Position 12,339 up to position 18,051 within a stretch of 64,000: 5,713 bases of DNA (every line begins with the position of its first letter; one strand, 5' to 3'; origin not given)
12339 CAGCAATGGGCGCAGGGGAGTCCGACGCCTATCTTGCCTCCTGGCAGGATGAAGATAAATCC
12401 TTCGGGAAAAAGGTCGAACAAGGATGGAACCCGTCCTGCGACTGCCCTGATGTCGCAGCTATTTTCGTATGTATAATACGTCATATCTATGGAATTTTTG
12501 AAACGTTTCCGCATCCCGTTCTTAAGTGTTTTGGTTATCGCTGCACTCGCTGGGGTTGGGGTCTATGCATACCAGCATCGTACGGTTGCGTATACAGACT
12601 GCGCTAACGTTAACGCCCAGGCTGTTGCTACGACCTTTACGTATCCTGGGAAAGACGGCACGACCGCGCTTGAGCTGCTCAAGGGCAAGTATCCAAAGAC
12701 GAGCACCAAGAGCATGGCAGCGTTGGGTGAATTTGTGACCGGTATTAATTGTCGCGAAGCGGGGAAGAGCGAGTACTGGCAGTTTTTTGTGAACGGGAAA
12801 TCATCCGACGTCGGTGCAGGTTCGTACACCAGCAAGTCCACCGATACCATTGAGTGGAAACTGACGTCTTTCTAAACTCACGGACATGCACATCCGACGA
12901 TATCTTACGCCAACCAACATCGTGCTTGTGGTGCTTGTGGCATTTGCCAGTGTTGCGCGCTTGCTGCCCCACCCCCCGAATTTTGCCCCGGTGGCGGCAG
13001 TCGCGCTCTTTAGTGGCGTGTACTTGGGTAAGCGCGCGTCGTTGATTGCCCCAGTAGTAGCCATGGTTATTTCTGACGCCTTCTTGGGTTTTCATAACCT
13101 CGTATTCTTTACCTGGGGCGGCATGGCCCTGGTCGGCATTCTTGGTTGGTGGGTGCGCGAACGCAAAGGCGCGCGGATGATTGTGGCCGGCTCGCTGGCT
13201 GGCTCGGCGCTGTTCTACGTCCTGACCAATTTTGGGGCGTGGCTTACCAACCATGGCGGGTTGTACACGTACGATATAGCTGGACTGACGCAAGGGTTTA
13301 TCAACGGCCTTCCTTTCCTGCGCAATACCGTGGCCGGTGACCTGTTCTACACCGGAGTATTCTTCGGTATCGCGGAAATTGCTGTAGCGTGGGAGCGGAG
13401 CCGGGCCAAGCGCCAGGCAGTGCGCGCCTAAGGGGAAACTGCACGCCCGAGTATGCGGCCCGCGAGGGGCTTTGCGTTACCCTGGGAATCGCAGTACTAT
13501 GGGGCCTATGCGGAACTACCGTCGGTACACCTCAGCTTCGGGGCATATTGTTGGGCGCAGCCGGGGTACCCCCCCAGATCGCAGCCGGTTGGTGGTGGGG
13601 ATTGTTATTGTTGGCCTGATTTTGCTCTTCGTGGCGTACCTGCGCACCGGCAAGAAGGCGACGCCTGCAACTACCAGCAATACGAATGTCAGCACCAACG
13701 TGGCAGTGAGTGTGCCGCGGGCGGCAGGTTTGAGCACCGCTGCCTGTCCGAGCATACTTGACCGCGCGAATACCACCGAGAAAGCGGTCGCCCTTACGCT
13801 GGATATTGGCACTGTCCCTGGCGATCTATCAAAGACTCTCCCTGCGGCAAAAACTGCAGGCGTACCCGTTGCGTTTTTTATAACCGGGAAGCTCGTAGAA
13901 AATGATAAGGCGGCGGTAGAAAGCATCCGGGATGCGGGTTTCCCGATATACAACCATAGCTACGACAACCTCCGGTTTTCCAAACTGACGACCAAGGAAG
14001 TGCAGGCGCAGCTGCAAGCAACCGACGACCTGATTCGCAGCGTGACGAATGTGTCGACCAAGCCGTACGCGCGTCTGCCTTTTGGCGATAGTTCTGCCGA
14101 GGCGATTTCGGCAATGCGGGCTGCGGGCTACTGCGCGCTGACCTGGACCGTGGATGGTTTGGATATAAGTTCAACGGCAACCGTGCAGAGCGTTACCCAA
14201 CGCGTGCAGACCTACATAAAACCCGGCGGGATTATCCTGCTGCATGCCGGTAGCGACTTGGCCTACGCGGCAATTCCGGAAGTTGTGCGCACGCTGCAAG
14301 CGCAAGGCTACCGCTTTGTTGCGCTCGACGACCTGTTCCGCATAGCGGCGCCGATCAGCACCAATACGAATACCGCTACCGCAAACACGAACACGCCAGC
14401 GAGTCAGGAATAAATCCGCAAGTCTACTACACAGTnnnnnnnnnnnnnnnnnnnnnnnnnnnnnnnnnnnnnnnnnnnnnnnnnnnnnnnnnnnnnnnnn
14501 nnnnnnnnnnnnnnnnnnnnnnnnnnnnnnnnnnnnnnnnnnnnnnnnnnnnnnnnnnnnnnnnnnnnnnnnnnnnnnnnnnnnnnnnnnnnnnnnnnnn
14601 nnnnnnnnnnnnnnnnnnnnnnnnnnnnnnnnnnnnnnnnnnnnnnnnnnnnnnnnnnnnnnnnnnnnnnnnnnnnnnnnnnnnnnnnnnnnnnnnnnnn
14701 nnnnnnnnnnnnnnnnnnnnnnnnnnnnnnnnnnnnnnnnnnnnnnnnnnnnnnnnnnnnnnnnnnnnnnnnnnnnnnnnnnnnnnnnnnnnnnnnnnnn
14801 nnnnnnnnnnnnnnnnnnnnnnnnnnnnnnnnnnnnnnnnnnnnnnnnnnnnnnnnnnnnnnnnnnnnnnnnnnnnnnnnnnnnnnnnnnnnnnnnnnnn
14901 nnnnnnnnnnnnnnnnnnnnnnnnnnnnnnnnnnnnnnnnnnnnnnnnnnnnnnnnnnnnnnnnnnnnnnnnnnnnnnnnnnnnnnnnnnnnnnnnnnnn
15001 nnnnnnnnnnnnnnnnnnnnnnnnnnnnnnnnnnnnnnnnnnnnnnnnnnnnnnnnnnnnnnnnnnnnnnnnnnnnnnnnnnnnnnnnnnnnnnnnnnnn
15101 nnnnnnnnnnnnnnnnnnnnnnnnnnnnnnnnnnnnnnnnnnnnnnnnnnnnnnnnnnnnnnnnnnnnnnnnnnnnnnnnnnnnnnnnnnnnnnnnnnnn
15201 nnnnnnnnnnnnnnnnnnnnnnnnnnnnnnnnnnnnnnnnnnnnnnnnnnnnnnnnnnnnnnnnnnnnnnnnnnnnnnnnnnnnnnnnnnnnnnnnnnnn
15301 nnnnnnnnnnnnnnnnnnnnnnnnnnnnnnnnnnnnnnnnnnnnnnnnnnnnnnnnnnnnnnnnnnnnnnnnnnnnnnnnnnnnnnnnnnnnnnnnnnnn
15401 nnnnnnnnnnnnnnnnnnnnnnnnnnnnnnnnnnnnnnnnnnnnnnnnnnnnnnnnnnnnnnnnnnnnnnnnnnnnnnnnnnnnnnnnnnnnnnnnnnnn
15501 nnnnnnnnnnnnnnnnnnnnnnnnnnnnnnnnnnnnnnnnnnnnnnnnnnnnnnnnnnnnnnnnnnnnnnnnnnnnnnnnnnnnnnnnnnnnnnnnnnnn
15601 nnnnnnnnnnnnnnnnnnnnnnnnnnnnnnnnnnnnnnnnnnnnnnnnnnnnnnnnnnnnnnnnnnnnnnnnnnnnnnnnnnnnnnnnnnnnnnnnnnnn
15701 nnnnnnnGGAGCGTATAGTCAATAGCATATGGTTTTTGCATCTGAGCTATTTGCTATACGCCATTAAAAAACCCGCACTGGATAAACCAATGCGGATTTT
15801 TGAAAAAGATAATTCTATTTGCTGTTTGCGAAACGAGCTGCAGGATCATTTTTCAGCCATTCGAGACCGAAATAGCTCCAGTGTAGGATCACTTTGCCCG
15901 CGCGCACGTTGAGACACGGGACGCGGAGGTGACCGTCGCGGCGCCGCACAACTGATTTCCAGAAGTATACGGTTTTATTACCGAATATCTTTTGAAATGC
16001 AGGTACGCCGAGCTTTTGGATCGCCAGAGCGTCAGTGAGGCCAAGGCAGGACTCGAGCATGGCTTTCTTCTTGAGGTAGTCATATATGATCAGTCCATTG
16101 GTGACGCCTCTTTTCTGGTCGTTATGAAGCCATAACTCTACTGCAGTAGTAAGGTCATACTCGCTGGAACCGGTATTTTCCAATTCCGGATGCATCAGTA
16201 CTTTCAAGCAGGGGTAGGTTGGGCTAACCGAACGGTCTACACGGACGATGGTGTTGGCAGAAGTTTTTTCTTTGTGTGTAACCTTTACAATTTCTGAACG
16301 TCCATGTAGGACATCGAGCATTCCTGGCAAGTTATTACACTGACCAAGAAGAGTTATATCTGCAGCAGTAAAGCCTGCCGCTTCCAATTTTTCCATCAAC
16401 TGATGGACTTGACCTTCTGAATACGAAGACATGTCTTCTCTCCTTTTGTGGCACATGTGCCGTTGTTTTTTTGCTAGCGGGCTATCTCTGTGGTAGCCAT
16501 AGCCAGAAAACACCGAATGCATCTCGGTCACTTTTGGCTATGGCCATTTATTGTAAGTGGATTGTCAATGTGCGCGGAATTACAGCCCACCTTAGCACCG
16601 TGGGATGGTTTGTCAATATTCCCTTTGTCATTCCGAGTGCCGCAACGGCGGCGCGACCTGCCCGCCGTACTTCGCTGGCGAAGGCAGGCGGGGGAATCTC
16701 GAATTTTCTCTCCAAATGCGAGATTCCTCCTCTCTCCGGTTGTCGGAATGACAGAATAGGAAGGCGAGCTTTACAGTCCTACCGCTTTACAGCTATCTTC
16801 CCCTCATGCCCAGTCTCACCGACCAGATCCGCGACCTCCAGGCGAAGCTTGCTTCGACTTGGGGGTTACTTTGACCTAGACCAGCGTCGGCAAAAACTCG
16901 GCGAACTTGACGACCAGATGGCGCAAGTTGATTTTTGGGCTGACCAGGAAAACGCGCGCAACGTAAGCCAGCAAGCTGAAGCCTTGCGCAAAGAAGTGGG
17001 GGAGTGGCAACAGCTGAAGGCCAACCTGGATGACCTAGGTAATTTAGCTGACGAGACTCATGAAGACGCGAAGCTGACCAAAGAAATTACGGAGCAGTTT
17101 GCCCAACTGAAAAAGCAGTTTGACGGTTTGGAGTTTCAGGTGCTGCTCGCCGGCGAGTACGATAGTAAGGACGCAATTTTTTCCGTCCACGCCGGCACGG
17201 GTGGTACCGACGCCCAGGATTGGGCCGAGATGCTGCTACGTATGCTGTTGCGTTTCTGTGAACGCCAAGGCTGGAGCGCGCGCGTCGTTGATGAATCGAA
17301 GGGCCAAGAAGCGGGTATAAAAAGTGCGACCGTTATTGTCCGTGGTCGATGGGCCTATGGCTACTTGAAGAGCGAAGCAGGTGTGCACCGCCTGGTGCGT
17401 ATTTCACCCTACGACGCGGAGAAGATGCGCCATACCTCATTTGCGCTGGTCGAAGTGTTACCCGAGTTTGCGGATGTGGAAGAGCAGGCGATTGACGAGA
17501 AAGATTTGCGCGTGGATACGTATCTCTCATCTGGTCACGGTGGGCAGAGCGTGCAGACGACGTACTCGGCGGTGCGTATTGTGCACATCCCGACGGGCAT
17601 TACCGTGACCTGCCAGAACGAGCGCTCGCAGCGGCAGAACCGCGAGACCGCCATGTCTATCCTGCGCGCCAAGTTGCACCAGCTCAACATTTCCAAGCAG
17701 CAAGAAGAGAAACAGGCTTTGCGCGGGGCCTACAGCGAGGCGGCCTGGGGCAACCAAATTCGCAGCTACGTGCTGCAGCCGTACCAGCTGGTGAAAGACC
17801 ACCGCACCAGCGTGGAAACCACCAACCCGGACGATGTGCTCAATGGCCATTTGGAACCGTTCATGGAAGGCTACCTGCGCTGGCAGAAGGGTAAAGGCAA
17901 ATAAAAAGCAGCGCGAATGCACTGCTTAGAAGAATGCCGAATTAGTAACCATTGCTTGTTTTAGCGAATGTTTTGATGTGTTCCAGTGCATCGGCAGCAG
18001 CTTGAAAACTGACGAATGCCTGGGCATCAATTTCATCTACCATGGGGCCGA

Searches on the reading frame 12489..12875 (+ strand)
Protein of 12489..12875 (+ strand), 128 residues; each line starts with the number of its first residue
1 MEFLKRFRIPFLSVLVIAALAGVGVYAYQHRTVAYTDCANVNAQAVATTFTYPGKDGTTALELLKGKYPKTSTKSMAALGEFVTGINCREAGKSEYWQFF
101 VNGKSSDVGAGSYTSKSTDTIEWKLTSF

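Call 35: search_protein_families(library=pfam, max_evalue=0.01, proteins=[window:12489-12875:+])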
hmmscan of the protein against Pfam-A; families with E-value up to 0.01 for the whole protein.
window:12489-12875:+ (128 aa): 1 family
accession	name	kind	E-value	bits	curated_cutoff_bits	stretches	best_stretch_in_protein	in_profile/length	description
PF14478.12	DUF4430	-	5.5e-15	56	23.8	1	57-126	1-71/72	Domain of unknown function (DUF4430)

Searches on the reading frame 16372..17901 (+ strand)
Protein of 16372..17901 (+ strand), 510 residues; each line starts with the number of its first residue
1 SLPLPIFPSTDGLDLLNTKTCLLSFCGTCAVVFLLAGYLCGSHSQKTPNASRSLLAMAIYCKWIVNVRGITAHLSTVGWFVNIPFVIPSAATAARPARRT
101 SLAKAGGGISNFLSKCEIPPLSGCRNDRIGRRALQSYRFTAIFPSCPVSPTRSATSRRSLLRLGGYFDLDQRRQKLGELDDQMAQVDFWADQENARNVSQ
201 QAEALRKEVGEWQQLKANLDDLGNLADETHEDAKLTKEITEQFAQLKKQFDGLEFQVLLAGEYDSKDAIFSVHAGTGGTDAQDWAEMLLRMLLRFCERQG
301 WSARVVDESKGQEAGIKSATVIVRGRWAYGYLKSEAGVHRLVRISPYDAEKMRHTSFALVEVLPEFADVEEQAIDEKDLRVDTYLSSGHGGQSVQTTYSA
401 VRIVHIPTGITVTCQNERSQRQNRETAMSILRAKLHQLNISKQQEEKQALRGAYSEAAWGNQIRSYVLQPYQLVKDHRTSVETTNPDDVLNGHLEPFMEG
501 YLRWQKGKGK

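Call 7: search_protein_families(library=pfam, proteins=[window:16372-17901:+])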
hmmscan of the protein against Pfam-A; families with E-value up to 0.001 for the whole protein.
window:16372-17901:+ (510 aa): 2 families
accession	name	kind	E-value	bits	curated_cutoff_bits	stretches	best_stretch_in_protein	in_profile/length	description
PF03462.23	PCRF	-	2.1e-53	181.4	24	1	174-360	3-194/194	PCRF domain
PF00472.26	RF-1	-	3e-38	130.8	35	1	372-478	5-116/116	RF-1 domain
